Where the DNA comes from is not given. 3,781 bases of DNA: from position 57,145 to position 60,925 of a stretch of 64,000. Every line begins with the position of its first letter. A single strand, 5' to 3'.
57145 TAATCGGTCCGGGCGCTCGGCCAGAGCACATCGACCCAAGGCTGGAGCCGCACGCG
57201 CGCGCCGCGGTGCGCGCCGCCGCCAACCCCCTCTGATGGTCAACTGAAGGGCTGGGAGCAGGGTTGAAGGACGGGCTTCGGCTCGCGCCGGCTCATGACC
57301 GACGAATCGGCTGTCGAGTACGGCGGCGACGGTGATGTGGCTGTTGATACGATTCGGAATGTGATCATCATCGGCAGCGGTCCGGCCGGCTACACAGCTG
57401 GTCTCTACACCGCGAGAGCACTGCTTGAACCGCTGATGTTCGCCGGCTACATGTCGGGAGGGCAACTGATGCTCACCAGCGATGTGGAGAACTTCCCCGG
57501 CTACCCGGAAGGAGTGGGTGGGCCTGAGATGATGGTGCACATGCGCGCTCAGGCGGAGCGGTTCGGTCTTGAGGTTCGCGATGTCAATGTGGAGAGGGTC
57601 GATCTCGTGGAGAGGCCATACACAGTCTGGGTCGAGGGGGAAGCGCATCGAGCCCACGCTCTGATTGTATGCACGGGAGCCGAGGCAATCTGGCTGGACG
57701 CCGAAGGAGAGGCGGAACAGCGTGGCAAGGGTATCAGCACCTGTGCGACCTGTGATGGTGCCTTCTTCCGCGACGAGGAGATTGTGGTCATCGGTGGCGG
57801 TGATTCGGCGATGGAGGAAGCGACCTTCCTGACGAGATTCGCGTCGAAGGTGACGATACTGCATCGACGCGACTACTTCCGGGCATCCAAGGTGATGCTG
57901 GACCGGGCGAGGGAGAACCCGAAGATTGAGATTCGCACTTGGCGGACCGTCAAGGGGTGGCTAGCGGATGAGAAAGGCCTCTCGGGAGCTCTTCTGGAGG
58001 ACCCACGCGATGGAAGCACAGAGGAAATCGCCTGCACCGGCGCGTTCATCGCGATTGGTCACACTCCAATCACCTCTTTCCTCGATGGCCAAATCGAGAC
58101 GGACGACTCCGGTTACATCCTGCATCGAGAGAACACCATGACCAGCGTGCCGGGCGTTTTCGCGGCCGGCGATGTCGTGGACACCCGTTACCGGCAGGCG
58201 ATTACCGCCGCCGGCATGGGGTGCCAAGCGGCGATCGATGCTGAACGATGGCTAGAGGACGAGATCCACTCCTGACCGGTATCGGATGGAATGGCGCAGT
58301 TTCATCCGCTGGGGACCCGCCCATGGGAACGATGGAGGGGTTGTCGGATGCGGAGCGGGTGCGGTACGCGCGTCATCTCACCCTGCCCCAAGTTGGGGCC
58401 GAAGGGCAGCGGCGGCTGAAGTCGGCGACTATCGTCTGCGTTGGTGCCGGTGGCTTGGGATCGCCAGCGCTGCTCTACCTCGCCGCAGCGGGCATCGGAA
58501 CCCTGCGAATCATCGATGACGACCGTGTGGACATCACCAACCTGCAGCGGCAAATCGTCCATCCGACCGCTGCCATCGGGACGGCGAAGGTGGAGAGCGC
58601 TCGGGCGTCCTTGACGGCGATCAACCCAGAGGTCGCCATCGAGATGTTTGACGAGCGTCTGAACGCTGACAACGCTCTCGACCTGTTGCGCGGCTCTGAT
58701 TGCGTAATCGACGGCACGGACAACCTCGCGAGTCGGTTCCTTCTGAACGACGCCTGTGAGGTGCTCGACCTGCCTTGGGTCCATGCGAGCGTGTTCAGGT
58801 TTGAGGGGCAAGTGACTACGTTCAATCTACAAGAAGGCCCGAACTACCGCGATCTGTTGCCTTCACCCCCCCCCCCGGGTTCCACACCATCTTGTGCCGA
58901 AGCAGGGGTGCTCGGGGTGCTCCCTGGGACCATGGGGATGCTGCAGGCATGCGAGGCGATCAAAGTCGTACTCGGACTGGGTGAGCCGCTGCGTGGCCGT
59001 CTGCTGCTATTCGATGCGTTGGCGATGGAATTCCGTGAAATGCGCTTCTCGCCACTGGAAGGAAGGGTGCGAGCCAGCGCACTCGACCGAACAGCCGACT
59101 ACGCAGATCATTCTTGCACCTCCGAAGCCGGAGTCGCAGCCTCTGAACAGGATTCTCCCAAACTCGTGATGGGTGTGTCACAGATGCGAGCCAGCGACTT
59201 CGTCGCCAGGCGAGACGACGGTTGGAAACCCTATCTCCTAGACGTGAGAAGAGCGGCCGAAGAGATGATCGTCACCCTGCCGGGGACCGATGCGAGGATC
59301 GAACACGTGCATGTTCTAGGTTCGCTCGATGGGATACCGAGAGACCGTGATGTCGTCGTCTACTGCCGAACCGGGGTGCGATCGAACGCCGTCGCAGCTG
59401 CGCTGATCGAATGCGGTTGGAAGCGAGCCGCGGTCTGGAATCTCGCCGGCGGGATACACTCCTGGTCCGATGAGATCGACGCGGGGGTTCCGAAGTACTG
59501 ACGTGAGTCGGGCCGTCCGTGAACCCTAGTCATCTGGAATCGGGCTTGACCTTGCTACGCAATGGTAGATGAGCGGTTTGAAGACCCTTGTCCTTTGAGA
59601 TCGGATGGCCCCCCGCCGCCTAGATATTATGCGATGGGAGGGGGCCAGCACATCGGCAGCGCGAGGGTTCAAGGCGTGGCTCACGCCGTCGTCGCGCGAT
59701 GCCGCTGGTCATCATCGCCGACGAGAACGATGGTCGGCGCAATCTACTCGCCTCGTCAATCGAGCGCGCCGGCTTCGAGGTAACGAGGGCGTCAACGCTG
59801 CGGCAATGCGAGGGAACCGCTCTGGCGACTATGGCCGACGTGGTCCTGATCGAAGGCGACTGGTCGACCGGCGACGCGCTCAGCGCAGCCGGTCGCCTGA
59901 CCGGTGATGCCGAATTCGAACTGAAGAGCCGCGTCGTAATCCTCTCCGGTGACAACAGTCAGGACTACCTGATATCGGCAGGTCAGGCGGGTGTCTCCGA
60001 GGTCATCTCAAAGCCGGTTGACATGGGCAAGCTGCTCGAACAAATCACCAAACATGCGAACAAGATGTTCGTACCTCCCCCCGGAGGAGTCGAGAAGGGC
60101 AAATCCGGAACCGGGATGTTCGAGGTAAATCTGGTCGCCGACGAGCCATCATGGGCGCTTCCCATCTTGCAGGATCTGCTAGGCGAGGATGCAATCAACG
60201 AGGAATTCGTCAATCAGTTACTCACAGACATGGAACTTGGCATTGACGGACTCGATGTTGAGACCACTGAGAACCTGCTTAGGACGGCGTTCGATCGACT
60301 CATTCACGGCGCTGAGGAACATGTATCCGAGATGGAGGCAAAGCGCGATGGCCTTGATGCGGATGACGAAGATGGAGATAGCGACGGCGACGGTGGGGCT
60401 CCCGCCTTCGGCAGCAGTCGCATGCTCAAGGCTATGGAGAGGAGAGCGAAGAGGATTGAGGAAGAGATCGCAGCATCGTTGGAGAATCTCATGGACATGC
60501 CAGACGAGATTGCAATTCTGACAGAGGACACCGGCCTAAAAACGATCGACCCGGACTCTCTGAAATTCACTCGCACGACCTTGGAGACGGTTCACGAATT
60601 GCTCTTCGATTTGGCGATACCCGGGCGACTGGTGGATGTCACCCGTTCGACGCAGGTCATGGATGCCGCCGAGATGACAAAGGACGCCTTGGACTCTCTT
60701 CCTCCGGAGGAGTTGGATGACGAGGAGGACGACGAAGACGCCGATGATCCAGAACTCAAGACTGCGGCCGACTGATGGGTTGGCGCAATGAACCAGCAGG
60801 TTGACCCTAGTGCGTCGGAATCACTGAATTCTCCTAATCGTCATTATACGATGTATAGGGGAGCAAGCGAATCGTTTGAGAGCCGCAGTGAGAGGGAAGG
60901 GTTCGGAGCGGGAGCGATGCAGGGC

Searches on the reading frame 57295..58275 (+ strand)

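Call 78: search_protein_families(library=pfam, proteins=[window:57295-58275:+], max_evalue=0.00001)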
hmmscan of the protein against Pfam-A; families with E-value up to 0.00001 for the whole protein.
window:57295-58275:+ (326 aa): 3 families
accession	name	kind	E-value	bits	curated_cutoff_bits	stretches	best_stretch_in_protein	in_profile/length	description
PF07992.20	Pyr_redox_2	-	2.8e-45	155.4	26.1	1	22-309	2-291/291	Pyridine nucleotide-disulphide oxidoreductase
PF13738.12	Pyr_redox_3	-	6.9e-18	65.4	30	1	74-292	78-305/305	Pyridine nucleotide-disulphide oxidoreductase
PF00070.33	Pyr_redox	-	5.3e-16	59.3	22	1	163-229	2-74/82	Pyridine nucleotide-disulphide oxidoreductase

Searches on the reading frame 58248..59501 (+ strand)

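Call 78: search_protein_families(library=pfam, proteins=[window:58248-59501:+], max_evalue=0.00001)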
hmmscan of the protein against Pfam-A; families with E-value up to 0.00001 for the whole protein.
window:58248-59501:+ (417 aa): 2 families
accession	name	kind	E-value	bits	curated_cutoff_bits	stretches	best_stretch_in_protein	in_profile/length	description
PF00899.27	ThiF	-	4.3e-76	255.6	28.1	1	40-268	1-230/238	ThiF family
PF00581.25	Rhodanese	-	1.7e-08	35.2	22.2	1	358-408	53-101/102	Rhodanese-like domain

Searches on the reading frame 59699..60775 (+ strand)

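Call 78: search_protein_families(library=pfam, proteins=[window:59699-60775:+], max_evalue=0.00001)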
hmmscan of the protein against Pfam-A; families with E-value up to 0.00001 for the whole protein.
window:59699-60775:+ (358 aa): 1 family
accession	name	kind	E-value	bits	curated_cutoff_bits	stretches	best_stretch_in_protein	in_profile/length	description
PF00072.30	Response_reg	-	9.5e-10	39.1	30.2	1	4-116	1-110/111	Response regulator receiver domain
